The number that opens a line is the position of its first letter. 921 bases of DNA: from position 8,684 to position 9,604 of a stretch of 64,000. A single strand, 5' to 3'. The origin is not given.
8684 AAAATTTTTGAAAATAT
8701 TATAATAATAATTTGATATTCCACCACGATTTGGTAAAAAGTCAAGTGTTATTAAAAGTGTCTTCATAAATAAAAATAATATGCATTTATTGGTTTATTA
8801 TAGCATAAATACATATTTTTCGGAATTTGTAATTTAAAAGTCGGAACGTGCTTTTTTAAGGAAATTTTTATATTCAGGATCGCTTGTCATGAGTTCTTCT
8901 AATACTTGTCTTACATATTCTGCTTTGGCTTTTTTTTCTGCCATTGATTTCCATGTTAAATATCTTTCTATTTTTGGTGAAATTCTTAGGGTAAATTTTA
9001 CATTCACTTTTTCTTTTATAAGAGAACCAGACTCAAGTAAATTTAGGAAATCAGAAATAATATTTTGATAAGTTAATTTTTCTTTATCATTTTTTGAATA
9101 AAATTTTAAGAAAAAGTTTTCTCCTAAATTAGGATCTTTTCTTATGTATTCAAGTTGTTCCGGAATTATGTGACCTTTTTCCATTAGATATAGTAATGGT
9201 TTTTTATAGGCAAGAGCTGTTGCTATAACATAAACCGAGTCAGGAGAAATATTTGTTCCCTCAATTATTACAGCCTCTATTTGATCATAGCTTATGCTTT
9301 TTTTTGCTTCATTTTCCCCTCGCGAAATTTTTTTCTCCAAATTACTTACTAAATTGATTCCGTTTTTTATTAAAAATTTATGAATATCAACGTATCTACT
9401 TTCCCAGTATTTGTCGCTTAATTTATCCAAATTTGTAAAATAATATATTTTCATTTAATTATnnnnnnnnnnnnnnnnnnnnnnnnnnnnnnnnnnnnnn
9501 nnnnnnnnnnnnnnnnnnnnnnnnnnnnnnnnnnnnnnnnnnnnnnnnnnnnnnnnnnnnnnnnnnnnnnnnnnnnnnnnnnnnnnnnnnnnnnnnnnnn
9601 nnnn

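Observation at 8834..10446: Operon pairing a catalytically dead asparaginase-fold protein with a Rossmann-like/RHH fusion protein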

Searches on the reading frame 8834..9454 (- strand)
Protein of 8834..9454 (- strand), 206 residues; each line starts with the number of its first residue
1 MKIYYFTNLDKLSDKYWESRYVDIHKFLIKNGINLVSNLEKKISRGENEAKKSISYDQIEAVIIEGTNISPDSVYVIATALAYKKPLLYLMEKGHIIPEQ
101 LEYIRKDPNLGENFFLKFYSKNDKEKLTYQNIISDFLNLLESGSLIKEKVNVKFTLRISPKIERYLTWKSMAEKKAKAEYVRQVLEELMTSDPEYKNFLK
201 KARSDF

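Call 3: search_protein_families(library=pfam, proteins=[window:8834-9454:-], max_evalue=1)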
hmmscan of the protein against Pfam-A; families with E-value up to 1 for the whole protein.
window:8834-9454:- (206 aa): 1 family
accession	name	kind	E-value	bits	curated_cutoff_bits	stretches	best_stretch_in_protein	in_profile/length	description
PF05534.18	HicB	-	0.11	12.8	21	1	153-185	19-51/51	HicB family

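Call 4: search_protein_families(library=ncbifam, proteins=[window:8834-9454:-], max_evalue=1)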
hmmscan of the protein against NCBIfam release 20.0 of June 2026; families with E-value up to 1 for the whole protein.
window:8834-9454:- (206 aa): 1 family
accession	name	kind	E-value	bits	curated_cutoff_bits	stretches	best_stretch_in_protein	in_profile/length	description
TIGR03677.1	eL8_ribo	equivalog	0.022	14.7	134.6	1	30-90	12-73/117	50S ribosomal protein L7Ae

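Call 6: search_solved_structures(query=window:8834-9454:-, max_evalue=10, show_alignments=3)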
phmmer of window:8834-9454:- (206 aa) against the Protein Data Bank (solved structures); distinct sequences matched with E-value up to 10: 1.
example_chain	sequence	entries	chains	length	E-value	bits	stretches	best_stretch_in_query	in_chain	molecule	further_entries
3p3d_A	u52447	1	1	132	1.2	12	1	86-146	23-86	Nucleoporin 53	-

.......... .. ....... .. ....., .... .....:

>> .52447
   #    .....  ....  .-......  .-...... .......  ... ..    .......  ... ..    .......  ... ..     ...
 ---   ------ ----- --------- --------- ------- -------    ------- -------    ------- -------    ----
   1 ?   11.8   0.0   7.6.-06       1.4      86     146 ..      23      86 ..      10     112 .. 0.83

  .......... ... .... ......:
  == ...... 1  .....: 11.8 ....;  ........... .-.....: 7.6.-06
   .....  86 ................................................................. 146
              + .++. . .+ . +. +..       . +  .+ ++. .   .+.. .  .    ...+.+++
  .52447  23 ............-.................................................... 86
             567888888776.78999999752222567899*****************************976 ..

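Call 9: find_homologous_proteins(query=window:8834-9454:-, max_evalue=0.001)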
Query window:8834-9454:- (206 aa): 42 proteins with E <= 0.001 among 173 candidates.
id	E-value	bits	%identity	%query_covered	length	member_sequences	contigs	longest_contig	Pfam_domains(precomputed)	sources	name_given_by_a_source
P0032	3.2e-127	440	100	100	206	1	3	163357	-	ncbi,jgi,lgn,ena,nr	ncbi:MAG TPA: hypothetical protein PKL13_00065 [bacterium]|nr:hypothetical protein [bacterium]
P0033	8.9e-119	412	91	100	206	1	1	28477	-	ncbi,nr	ncbi:MAG: hypothetical protein PHH83_00505 [Patescibacteria group bacterium]|nr:hypothetical protein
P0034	4.9e-115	400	88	100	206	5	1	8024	-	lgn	-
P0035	1.2e-112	392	87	100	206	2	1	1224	-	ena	-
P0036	6.2e-103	360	80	100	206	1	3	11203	-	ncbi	-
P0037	2.0e-98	346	76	100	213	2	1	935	-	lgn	-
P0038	2.3e-85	303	68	100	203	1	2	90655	-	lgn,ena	-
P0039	3.1e-85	303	69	100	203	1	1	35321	-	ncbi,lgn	-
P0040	5.3e-85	302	69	100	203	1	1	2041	-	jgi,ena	-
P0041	7.2e-85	301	66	100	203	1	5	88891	-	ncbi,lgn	-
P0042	1.0e-84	301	68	100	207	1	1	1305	-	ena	-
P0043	1.4e-84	301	69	100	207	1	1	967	-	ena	-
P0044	2.3e-84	300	68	100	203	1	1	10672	-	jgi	jgi:predicted HicB family RNase H-like nuclease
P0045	2.5e-84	300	68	100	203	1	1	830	-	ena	-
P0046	2.5e-84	300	68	100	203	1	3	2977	-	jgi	jgi:predicted HicB family RNase H-like nuclease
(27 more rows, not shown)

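Call 26: find_related_loci(query=A3, collection=genome_contigs, flank=8000)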
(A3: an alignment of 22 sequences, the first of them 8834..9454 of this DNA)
Query A3 (206 aa) in genome_contigs; peptide patterns used: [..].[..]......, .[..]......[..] (x = any residue, [..] = any of these).
67 stretches matched a pattern; 36 encode a relative of the query (tblastn E <= 1e-3); 36 distinct loci.
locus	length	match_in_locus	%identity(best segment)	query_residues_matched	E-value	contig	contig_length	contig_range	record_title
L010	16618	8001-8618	91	1-206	7e-127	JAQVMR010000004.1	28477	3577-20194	MAG: Patescibacteria group bacterium isolate STF1_138 NODE_3637_length_28477_cov_3.194286_Sandtown_F1, whole genome shot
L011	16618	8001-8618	89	1-206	1e-123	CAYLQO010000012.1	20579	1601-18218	MAG TPA_asm: uncultured Gammaproteobacteria bacterium isolate binchicken_co153_18 genome assembly, contig: NODE_3129_len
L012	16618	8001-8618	87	1-206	1e-120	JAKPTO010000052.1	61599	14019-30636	MAG: bacterium isolate USPA_maxbin.021 k141_30768, whole genome shotgun sequence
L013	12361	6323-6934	68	1-206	2e-94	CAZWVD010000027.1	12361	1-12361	MAG TPA_asm: uncultured Gammaproteobacteria bacterium isolate SRP170004_co1_469 genome assembly, contig: NODE_8217_lengt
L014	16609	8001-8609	69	1-206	7e-93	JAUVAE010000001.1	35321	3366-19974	MAG: Candidatus Komeilibacteria bacterium isolate CSMAG_211 CSMAG_211_k127_599075_length_35321_cov_65.6071, whole genome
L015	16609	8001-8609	66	1-206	4e-92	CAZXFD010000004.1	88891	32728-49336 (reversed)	MAG TPA_asm: uncultured Gammaproteobacteria bacterium isolate SRP220891_co4_301 genome assembly, contig: NODE_303_length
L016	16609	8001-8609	69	1-206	6e-92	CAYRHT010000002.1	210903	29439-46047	MAG TPA_asm: uncultured Gammaproteobacteria bacterium isolate binchicken_co28_75 genome assembly, contig: NODE_18_length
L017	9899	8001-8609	67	1-206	4e-89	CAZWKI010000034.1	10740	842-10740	MAG TPA_asm: uncultured Gammaproteobacteria bacterium isolate SRP192927_co7_706 genome assembly, contig: NODE_12593_leng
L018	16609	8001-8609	67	1-206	2e-84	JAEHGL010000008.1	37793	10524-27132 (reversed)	Candidatus Komeilibacteria bacterium S5_K13 S5_K13__8, whole genome shotgun sequence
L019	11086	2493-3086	66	1-201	4e-82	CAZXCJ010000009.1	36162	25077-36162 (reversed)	MAG TPA_asm: uncultured Gammaproteobacteria bacterium isolate binchicken_co243_180 genome assembly, contig: NODE_749_len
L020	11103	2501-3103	66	1-204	7e-82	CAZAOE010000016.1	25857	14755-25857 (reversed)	MAG TPA_asm: uncultured Gammaproteobacteria bacterium isolate SRP178699_co1_436 genome assembly, contig: NODE_2124_lengt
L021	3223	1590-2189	62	1-201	4e-79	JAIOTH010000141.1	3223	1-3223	MAG: bacterium isolate SMBSF65 bin_70_k127_81915, whole genome shotgun sequence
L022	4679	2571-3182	36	1-205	5e-32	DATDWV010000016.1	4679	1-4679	MAG TPA_asm: Patescibacteria group bacterium isolate SMAG_U8121 k141_1777042, whole genome shotgun sequence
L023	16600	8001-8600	34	1-201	5e-32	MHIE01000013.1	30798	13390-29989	MAG: Candidatus Buchananbacteria bacterium RIFCSPHIGHO2_01_FULL_44_11 rifcsphigho2_01_scaffold_2508, whole genome shotgu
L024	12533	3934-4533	34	1-201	5e-31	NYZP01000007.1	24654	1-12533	MAG: Parcubacteria group bacterium isolate ARS52 MHASMcontig_137724, whole genome shotgun sequence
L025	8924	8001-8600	34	1-201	3e-31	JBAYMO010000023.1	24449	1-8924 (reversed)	MAG: Candidatus Buchananbacteria bacterium isolate SO_2016_LW1_41 scaffold01809_LW64-88_2016, whole genome shotgun seque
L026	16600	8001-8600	36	1-201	2e-30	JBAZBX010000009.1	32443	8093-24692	MAG: Patescibacteria group bacterium isolate SO_2017_GW1_122 NODE_5959_length_32443_cov_2.956337_OW334_2017, whole genom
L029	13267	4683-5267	33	1-197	2e-25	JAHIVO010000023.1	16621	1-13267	MAG: Patescibacteria group bacterium isolate MM_PC_MetaG.mb.84 MM_PC_MetaG.mb.84_k141_274668, whole genome shotgun seque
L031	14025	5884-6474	33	1-199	3e-23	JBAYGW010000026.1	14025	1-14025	MAG: Patescibacteria group bacterium isolate SO_2016_GW1_134 scaffold07585_OW334_2016, whole genome shotgun sequence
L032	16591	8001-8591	32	1-199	6e-23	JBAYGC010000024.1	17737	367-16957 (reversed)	MAG: Patescibacteria group bacterium isolate SO_2016_GW1_116 scaffold05472_OW334_2016, whole genome shotgun sequence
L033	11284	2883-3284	37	57-201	9e-22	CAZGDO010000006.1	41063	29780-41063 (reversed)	MAG TPA_asm: uncultured Gammaproteobacteria bacterium isolate binchicken_co387_564 genome assembly, contig: NODE_487_len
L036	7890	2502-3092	30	1-199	1e-19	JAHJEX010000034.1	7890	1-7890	MAG: Patescibacteria group bacterium isolate Modern_marine_glass_biofilm.mb.144 Modern_marine_gla.mb.144_k141_328577, wh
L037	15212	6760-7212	31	40-199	7e-19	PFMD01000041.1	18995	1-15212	MAG: Candidatus Kerfeldbacteria bacterium CG_4_10_14_0_8_um_filter_42_10 CG_4_10_14_0.8_um_filter_scaffold_1463_c, whole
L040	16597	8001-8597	26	1-204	3e-17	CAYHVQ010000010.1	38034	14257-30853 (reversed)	MAG TPA_asm: uncultured Gammaproteobacteria bacterium isolate ERP119705_co15_630 genome assembly, contig: NODE_784_lengt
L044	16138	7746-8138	33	41-183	9e-13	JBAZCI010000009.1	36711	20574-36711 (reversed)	MAG: Patescibacteria group bacterium isolate SO_2017_GW1_133 NODE_5213_length_36711_cov_1.657528_OW334_2017, whole genom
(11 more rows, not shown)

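Call 27: predict_structure(alignment_id=A3)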
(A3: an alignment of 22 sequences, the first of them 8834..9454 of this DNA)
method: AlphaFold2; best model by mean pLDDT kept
length: 206 residues; sequences in the alignment: 22
mean_pLDDT: 84.0   pTM: 0.67
mean pLDDT of the five models: 84.0, 83.7, 82.1, 81.2, 79.4
residues with pLDDT >= 90: 76; 70-90: 109; 50-70: 13; < 50: 8
segments of 3 or more residues with pLDDT < 50: 147-152
pLDDT, mean of each block of 10 residues (from residue 1): 90 90 92 89 83 82 88 88 92 86 84 88 76 88 56 64 90 91 90 86 62
secondary structure, 60 per line:
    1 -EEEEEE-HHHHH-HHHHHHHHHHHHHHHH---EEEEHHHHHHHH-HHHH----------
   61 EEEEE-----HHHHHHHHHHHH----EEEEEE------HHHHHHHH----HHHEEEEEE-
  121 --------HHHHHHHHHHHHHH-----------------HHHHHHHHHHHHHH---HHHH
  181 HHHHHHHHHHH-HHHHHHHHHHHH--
elements in order: E2-7 H9-13 H15-30 E34-37 H38-45 H47-50 E61-65 H71-82 E87-92 H99-106 E114-119 H129-142 H160-173 H177-191 H193-204

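Call 35: search_protein_representatives(alignment_id=A3)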
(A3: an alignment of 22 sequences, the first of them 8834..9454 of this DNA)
Query: 22 sequences, 203 profile positions. Proteins with E-value up to 0.001 (for the whole library): 744; up to 1e-10: 279; up to 1e-30: 45. The best 150 are listed.
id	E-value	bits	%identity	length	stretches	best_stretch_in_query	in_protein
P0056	8.4e-102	355.2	-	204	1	1-203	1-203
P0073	3.7e-58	212.7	-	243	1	1-202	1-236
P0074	3.6e-48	180.1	-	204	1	1-200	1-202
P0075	8.3e-46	172.4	-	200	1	1-199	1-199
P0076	3.3e-43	163.9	-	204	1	1-201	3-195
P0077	1.7e-42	161.5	-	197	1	1-189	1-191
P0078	1.7e-42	161.5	-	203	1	1-199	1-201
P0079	1.9e-41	158.1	-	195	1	1-201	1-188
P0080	4.1e-41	157.0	-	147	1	57-200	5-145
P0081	4.2e-41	157.0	-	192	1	1-199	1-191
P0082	1.7e-40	155.0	-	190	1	1-194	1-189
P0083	1.1e-39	152.3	-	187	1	1-193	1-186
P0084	7.7e-39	149.6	-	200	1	1-196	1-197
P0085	1.0e-38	149.2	-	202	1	1-199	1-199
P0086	8.9e-38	146.1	-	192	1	22-196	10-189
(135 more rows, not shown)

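Call 37: search_solved_structures(query=A2, max_evalue=10, show_alignments=5)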
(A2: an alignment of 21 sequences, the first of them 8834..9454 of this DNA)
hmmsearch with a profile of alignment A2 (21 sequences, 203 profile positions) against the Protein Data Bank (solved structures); distinct sequences matched with E-value up to 10: 6.
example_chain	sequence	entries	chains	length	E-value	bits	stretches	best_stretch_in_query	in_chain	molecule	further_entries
5k53_A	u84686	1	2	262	0.098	15.5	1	48-88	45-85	aldehyde deformylating oxygenase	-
4fyh_A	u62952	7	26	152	0.1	15.5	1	3-103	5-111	Deoxyribonucleoside 5'-monophosphate N-glycosidase | 2'-deoxynucleoside 5'-phosphate N-hydrolase 1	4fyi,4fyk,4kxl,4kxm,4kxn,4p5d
2klh_A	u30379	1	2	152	0.11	15.4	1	3-103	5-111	c-Myc-responsive protein Rcl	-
2khz_A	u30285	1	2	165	0.18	14.6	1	3-94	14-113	c-Myc-responsive protein Rcl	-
7xeg_D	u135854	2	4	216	0.56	13.1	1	148-170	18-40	CB6-092-Fab light chain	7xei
9o8s_L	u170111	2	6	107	1.6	11.5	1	148-171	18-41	NI04359_d30_240 Fab light chain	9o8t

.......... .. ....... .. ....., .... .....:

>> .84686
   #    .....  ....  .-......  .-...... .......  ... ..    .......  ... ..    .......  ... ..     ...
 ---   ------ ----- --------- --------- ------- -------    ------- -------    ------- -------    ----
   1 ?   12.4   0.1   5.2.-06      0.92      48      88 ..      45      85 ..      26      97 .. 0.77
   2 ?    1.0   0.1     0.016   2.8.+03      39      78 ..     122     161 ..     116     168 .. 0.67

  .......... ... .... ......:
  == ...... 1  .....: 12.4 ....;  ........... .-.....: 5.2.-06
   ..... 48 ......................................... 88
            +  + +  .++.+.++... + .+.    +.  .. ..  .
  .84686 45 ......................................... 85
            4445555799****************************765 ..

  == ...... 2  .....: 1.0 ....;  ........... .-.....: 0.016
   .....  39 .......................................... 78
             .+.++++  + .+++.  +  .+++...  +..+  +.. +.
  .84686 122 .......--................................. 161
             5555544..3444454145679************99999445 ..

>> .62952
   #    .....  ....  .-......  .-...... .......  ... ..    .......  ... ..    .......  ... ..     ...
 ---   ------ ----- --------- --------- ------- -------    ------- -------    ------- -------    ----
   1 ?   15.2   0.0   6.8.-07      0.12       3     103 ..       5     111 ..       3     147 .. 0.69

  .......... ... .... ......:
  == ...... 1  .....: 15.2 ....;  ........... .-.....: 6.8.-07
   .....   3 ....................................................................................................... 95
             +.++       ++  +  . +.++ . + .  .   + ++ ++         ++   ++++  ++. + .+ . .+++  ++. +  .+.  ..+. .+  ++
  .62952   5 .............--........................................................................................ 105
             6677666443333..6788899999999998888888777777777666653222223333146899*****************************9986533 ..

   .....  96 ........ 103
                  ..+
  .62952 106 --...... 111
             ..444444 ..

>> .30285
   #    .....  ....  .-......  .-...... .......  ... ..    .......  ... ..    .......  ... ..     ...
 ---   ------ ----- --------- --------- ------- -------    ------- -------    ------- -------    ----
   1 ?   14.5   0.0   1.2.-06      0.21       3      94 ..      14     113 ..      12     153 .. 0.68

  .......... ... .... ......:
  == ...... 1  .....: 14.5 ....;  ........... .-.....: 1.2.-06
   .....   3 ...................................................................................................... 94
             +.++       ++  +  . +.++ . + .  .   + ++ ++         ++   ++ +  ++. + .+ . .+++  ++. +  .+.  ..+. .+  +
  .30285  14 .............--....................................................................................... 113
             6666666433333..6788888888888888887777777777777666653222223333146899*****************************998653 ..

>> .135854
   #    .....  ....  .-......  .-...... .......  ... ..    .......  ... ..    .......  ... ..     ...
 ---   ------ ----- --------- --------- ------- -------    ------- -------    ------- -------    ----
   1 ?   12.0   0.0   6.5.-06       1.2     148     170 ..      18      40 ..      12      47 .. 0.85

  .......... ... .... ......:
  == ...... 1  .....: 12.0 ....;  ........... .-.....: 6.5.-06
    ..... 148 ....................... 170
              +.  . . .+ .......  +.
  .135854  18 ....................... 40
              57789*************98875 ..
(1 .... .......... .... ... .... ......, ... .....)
